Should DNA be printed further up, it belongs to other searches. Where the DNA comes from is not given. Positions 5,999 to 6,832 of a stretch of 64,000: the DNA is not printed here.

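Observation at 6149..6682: GuaA-A-like class I amidotransferase that lacks the catalytic cysteine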

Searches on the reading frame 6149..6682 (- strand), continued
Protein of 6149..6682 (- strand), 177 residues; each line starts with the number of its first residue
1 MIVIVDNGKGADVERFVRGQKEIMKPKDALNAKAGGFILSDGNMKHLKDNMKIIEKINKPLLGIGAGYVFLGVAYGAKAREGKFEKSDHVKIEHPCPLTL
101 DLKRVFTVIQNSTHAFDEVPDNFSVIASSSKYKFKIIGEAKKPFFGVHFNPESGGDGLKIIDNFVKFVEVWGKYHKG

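Call 14: find_encoding_contigs(protein=P0065, flank=8000, max_places=1)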
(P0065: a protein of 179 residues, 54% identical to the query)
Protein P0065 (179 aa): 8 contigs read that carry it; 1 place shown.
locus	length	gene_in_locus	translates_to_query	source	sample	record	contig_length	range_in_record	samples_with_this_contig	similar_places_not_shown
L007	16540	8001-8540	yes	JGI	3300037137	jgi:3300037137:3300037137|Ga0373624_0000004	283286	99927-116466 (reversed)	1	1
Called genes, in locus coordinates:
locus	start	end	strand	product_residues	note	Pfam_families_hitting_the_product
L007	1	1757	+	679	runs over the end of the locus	PF00932:LTD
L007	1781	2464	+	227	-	PF00149:Metallophos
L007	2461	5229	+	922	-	PF00270:DEAD, PF04851:ResIII, PF00271:Helicase_C, PF22590:Cas3-like_C_2 (faint), PF19306:WHD_Lhr, PF08494:DEAD_assoc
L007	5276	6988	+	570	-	PF14716:HHH_8, PF14520:HHH_5, PF14792:DNA_pol_B_palm, PF14791:DNA_pol_B_thumb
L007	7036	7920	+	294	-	PF00557:Peptidase_M24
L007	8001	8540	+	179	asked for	PF00117:GATase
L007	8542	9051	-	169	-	-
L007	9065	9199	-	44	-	-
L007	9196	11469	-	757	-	PF02359:CDC48_N, PF02933:CDC48_2 (weak), PF05496:RuvB_N, PF00004:AAA, PF07724:AAA_2 (weak), PF17862:AAA_lid_3, PF00004:AAA, PF17862:AAA_lid_3, +24 more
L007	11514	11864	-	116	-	-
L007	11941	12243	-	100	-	-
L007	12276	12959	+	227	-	PF00154:RecA_N, PF06745:ATPase, PF08423:Rad51, PF13481:AAA_25, PF13479:AAA_24 (faint)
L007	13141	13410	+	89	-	-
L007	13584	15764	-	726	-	PF01751:Toprim, PF01131:Topoisom_bac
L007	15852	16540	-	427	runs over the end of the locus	PF02403:Seryl_tRNA_N, PF00587:tRNA-synt_2b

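Call 21: find_related_loci(query=A1, collection=genome_contigs, flank=10000)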
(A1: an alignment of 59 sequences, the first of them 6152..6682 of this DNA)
Query A1 (177 aa) in genome_contigs; peptide patterns used: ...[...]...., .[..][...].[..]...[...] (x = any residue, [..] = any of these).
520 stretches matched a pattern; 47 encode a relative of the query (tblastn E <= 1e-3); 47 distinct loci.
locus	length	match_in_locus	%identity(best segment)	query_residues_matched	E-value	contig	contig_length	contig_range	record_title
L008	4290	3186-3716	72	1-176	1e-86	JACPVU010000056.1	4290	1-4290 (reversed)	MAG: archaeon isolate NC_groundwater_793_Pr6_B-0.1um_41_8 kurt_kritikos_18_scaffold_382946, whole genome shotgun sequenc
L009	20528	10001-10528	71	1-175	2e-85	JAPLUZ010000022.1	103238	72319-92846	MAG: Candidatus Aenigmatarchaeota archaeon isolate LacPavin_0920_SED5_MAG_42_9 LacPavin_0920_SED5_scaffold_2103863, whol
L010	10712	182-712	58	1-176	4e-68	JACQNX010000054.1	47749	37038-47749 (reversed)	MAG: Candidatus Aenigmatarchaeota archaeon isolate NC_groundwater_1266_Ag_S-0.2um_44_80 S_p2_S4_coassembly_k141_2496564,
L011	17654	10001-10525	62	1-177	3e-68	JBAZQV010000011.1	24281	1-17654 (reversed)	MAG: Candidatus Aenigmatarchaeota archaeon isolate SO_2017_SWC_7 scaffold_1751_c1_LP-4_2017, whole genome shotgun sequen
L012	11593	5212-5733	61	1-176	2e-66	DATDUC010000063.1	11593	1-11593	MAG TPA_asm: archaeon isolate SMAG_U8047 k141_277076, whole genome shotgun sequence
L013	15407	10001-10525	61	1-177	7e-66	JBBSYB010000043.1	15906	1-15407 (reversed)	MAG: Candidatus Aenigmatarchaeota archaeon isolate H43-bin179_1 H43_bin179_1_000000000043, whole genome shotgun sequence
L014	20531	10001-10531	58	1-176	2e-65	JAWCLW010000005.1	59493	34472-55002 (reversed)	MAG: Candidatus Aenigmatarchaeota archaeon isolate JZ-2_201705_bins_247 JZ-2_201705_bins_247_scaffold_5, whole genome sh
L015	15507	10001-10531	55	1-176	1e-64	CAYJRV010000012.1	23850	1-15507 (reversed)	MAG TPA_asm: uncultured archaeon isolate ERP125453_co1_230 genome assembly, contig: NODE_1946_length_23850_cov_13.191973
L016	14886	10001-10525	62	1-177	1e-63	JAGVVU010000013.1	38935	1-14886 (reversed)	MAG: Candidatus Aenigmatarchaeota archaeon isolate RIFCSPLOWO2_01_FULL_48_10 rifcsplowo2_01_scaffold_10402, whole genome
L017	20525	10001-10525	60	1-177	4e-63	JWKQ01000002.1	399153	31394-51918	MAG: archaeon GW2011_AR5 QT00_C0002, whole genome shotgun sequence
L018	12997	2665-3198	54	1-176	3e-63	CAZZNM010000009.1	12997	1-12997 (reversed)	MAG TPA_asm: uncultured archaeon isolate SRP178908_co1_163 genome assembly, contig: NODE_3352_length_12997_cov_6.190002,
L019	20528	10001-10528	54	1-177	8e-61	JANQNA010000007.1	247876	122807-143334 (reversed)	MAG: archaeon isolate PL23a_bin.127 k99_6764340, whole genome shotgun sequence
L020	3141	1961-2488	53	1-177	1e-58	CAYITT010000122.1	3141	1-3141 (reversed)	MAG TPA_asm: uncultured archaeon isolate ERP119705_co6_929 genome assembly, contig: NODE_63573_length_3141_cov_3.869086,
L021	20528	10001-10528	52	1-176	9e-59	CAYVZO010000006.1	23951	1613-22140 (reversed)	MAG TPA_asm: uncultured archaeon isolate binchicken_co19_635 genome assembly, contig: NODE_3140_length_23951_cov_5.01314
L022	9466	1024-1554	50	1-176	7e-57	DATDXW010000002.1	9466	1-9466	MAG TPA_asm: archaeon isolate SMAG_U8149 k141_1278376, whole genome shotgun sequence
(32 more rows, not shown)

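Call 23: search_protein_representatives(alignment_id=A1)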
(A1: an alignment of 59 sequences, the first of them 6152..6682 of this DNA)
Query: 59 sequences, 177 profile positions. Proteins with E-value up to 0.001 (for the whole library): 3287; up to 1e-10: 421; up to 1e-30: 20. The best 150 are listed.
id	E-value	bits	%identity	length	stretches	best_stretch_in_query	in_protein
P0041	6.9e-81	286.5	-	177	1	1-177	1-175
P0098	1.5e-72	259.3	-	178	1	1-177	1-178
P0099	6.0e-69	247.6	-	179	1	1-177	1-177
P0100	1.0e-64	233.9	-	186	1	1-176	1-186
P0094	1.4e-64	233.4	-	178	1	2-177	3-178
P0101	2.7e-64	232.5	-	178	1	1-177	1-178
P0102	6.9e-61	221.4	-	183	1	1-176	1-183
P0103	1.1e-60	220.7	-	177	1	1-177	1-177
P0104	4.2e-60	218.8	-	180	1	1-177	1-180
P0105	6.4e-58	211.7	-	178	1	1-177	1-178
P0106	2.1e-57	210.0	-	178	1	1-177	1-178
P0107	1.5e-56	207.2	-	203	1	1-177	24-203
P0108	7.3e-54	198.5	-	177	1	1-177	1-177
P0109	2.0e-48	180.8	-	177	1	1-177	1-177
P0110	7.4e-43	162.7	-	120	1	61-177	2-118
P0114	4.4e-31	124.3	-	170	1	1-177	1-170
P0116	5.4e-30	120.8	-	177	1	1-176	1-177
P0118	4.2e-27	111.3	-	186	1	1-170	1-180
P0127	9.0e-20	87.5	-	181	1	2-167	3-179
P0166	1.5e-15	73.7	-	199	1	1-168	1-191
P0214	3.8e-14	69.2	-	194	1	34-168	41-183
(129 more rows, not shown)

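Call 24: predict_structure(alignment_id=A1)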
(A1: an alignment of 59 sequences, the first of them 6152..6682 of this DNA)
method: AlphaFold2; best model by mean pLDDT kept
length: 177 residues; sequences in the alignment: 59
mean_pLDDT: 92.8   pTM: 0.90
mean pLDDT of the five models: 92.8, 91.1, 88.9, 88.3, 86.6
residues with pLDDT >= 90: 154; 70-90: 21; 50-70: 1; < 50: 1
segments of 3 or more residues with pLDDT < 50: none
pLDDT, mean of each block of 10 residues (from residue 1): 95 92 94 95 93 95 96 93 91 94 92 89 95 95 95 88 95 79
secondary structure, 60 per line:
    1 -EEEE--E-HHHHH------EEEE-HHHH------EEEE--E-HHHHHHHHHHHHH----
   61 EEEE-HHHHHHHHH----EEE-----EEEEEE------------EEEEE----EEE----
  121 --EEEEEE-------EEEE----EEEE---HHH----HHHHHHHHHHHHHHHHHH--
elements in order: E2-5 H10-14 E21-24 H26-29 E36-39 H44-56 E61-64 H66-74 E79-81 E87-92 E105-109 E114-116 E123-128 E136-139 E144-147 H158-175
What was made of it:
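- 6149..6682 (-): psGAT: 177-aa stand-alone class I GATase-fold protein without a catalytic triad. AF2 pLDDT 92.8, pTM 0.90 (call 24).
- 6158..6172 (-): Family-specific C-terminal motif W-x-K-Y-H (residues 171-175), ending a helix that extends beyond the canonical C-terminus. Helix 158-175 in the model (call 24).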

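Call 29: fold_search(model_id=the predicted structure, library=pdb)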
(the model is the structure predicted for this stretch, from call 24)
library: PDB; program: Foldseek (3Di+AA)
matches with E <= 10: 658; with E <= 0.001: 227
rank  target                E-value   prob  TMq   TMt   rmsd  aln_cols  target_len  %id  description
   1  7yc6                  3.6e-18  1.00  0.86  0.83   2.3       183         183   25  Crystal structure of D110P mutant of GATase subunit of Methanocaldococcus jannaschii GMP synthetase (released 2023-06-14)
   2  7d97_C                7.0e-18  1.00  0.87  0.83   2.1       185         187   25  Crystal structure of N109P mutant of GATase subunit of Methanocaldococcus jannaschii GMP synthetase (released 2021-08-04)
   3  7d97_B                1.2e-17  1.00  0.87  0.82   2.1       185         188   25  Crystal structure of N109P mutant of GATase subunit of Methanocaldococcus jannaschii GMP synthetase (released 2021-08-04)
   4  8gr3_A                1.4e-17  1.00  0.87  0.82   2.1       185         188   25  Crystal structure of K151L/Y158F mutant of GATase subunit of Methanocaldococcus jannaschii GMP synthetase (released 2023-07-12)
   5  7d95_A                1.4e-17  1.00  0.86  0.82   2.3       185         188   25  Crystal structure of acivicin-bound GATase subunit of Methanocaldococcus jannaschii GMP synthetase (released 2021-08-04)
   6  7d97_A                1.7e-17  1.00  0.86  0.83   2.2       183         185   24  Crystal structure of N109P mutant of GATase subunit of Methanocaldococcus jannaschii GMP synthetase (released 2021-08-04)
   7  2a9v_D                2.5e-17  1.00  0.89  0.79   2.2       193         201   24  Crystal structure of a putative gmp synthase subunit a protein (ta0944m) from thermoplasma acidophilum at 2.45 A resol (released 2005-08-02)
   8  2a9v_B                3.3e-17  1.00  0.88  0.80   2.3       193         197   23  Crystal structure of a putative gmp synthase subunit a protein (ta0944m) from thermoplasma acidophilum at 2.45 A resol (released 2005-08-02)
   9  2a9v_C                4.0e-17  1.00  0.89  0.80   2.3       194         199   23  Crystal structure of a putative gmp synthase subunit a protein (ta0944m) from thermoplasma acidophilum at 2.45 A resol (released 2005-08-02)
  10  8gr1_A                4.8e-17  1.00  0.87  0.82   2.0       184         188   26  Crystal structure of D110V/K151L mutant of GATase subunit of Methanocaldococcus jannaschii GMP synthetase (released 2023-07-12)
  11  2a9v_A                5.2e-17  1.00  0.90  0.81   2.1       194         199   24  Crystal structure of a putative gmp synthase subunit a protein (ta0944m) from thermoplasma acidophilum at 2.45 A resol (released 2005-08-02)
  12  7d96                  5.2e-17  1.00  0.85  0.81   2.2       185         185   25  Crystal structure of D110G mutant of GATase subunit of Methanocaldococcus jannaschii GMP synthetase (released 2021-08-04)
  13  2d7j                  1.1e-15  1.00  0.85  0.80   2.6       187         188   22  Crystal Structure Analysis of Glutamine Amidotransferase from Pyrococcus horikoshii OT3 (released 2006-11-21)
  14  1wl8                  8.0e-15  1.00  0.86  0.81   2.2       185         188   23  Crystal structure of PH1346 protein from Pyrococcus horikoshii (released 2005-08-16)
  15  1qdl_B                2.9e-14  1.00  0.83  0.76   2.4       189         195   23  THE CRYSTAL STRUCTURE OF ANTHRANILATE SYNTHASE FROM SULFOLOBUS SOLFATARICUS (released 1999-08-18)
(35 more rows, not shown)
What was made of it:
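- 6149..6682 (-): Foldseek TM 0.86 to the M. jannaschii GATase, entries 7yc6 and 7d97 (call 29).
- On Class I glutamine amidotransferase homology family (Pfam PF00117): TM 0.86 to solved GATases, pLDDT 92.8 (calls 24, 29).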

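Call 43: find_encoding_contigs(protein=P0214, flank=6000, max_places=1)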
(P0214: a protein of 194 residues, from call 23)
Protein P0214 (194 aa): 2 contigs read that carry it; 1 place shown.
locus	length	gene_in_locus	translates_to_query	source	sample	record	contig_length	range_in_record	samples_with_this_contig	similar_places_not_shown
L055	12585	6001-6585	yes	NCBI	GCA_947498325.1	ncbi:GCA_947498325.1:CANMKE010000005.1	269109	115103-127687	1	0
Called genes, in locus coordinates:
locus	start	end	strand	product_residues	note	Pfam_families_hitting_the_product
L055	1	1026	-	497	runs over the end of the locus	PF01381:HTH_3, PF12844:HTH_19, PF13443:HTH_26 (faint), PF13560:HTH_31, PF06114:Peptidase_M78 (weak)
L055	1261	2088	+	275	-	-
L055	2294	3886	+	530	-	PF20656:MS_N, PF01274:MS_TIM-barrel, PF20659:MS_C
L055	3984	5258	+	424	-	PF00463:ICL, PF13714:PEP_mutase, PF00463:ICL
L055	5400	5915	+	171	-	-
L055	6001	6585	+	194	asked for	PF00117:GATase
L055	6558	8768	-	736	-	PF01734:Patatin, PF19143:Omp85_2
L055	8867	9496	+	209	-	PF00857:Isochorismatase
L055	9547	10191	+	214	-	-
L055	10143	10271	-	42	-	-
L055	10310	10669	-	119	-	PF08818:DUF1801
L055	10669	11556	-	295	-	PF04187:Cofac_haem_bdg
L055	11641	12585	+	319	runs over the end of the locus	PF02481:DNA_processg_A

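Call 44: find_encoding_contigs(protein=P0166, flank=6000, max_places=1)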
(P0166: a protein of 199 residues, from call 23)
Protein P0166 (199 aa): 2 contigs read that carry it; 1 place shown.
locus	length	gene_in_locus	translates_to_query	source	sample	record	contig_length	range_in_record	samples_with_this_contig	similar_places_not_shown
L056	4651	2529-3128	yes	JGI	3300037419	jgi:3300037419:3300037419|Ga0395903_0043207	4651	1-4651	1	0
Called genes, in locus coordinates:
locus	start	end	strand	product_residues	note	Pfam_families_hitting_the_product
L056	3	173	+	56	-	?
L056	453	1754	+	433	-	PF00919:UPF0004 (weak), PF04055:Radical_SAM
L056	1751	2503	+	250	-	PF05711:TylF, PF13578:Methyltransf_24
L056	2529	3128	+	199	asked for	PF00117:GATase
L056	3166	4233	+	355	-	PF07478:Dala_Dala_lig_C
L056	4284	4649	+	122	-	?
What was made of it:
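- Tried and rejected: They are independent losses (calls 43, 44).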

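Call 47: find_encoding_contigs(protein=P0127, flank=6000, max_places=2)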
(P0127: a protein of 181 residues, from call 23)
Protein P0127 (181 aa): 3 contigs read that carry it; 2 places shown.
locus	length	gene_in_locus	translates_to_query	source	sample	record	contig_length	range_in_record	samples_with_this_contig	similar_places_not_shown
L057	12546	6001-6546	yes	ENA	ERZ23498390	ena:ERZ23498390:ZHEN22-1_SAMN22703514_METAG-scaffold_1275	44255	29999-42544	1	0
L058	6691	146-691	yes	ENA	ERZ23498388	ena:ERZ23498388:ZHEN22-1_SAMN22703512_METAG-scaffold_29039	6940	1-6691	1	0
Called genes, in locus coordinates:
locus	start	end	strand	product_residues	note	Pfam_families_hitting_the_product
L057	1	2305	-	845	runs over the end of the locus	PF01326:PPDK_N, PF00391:PEP-utilizers, PF02896:PEP-utilizers_C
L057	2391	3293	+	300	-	-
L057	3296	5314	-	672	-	-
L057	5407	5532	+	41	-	-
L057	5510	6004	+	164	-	-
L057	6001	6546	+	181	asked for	PF00117:GATase, PF01174:SNO (weak), PF07722:Peptidase_C26 (weak)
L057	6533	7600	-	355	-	-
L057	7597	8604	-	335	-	PF05222:AlaDh_PNT_N, PF01262:AlaDh_PNT_C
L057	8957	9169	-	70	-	PF04024:PspC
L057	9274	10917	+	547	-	-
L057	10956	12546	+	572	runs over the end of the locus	-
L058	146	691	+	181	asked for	PF00117:GATase, PF01174:SNO (weak), PF07722:Peptidase_C26 (weak)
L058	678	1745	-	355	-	-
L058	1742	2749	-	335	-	PF05222:AlaDh_PNT_N, PF01262:AlaDh_PNT_C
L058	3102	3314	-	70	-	PF04024:PspC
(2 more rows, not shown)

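Call 48: find_encoding_contigs(protein=P0118, flank=6000, max_places=2)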
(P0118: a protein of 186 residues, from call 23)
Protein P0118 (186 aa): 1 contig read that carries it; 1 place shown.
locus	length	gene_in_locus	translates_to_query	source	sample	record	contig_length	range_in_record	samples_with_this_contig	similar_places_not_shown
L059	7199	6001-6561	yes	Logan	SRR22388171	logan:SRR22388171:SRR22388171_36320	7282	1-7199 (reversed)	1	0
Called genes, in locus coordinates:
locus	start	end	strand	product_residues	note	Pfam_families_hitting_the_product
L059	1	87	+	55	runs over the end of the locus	?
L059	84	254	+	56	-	PF21344:Zn_ribbon_LysW, PF25214:HVO_B0008_N (faint)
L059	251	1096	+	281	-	PF22626:LysX_preATP_grasp (weak), PF02655:ATP-grasp_3 (weak), PF02786:CPSase_L_D2 (weak), PF02955:GSH-S_ATP, PF08443:RimK, PF02222:ATP-grasp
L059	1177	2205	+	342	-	PF01118:Semialdhyde_dh, PF22698:Semialdhyde_dhC_1, PF02774:Semialdhyde_dhC (faint)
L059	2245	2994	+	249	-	PF00696:AA_kinase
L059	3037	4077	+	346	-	PF04015:DUF362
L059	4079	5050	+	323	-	PF10017:Methyltransf_33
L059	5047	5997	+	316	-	PF00389:2-Hacid_dh, PF02826:2-Hacid_dh_C, PF03446:NAD_binding_2 (weak)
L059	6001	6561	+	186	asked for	PF00117:GATase, PF07722:Peptidase_C26 (weak)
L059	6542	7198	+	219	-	?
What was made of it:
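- Tried and rejected: The contexts of the nearest canonical GATases (P0127, P0118) say nothing about the origin (calls 47, 48).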

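Call 49: find_encoding_contigs(protein=P0116, flank=8000, max_places=2)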
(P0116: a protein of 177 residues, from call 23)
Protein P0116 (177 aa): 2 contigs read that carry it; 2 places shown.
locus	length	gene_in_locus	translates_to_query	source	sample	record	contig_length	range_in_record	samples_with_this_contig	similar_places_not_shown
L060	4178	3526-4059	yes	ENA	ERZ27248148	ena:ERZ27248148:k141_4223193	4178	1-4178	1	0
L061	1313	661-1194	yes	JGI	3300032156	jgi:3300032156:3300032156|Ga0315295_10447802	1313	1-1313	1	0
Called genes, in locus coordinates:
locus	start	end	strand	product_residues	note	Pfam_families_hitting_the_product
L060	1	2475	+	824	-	?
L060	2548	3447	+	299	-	PF00557:Peptidase_M24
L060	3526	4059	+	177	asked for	PF00117:GATase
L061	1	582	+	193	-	?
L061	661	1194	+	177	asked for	PF00117:GATase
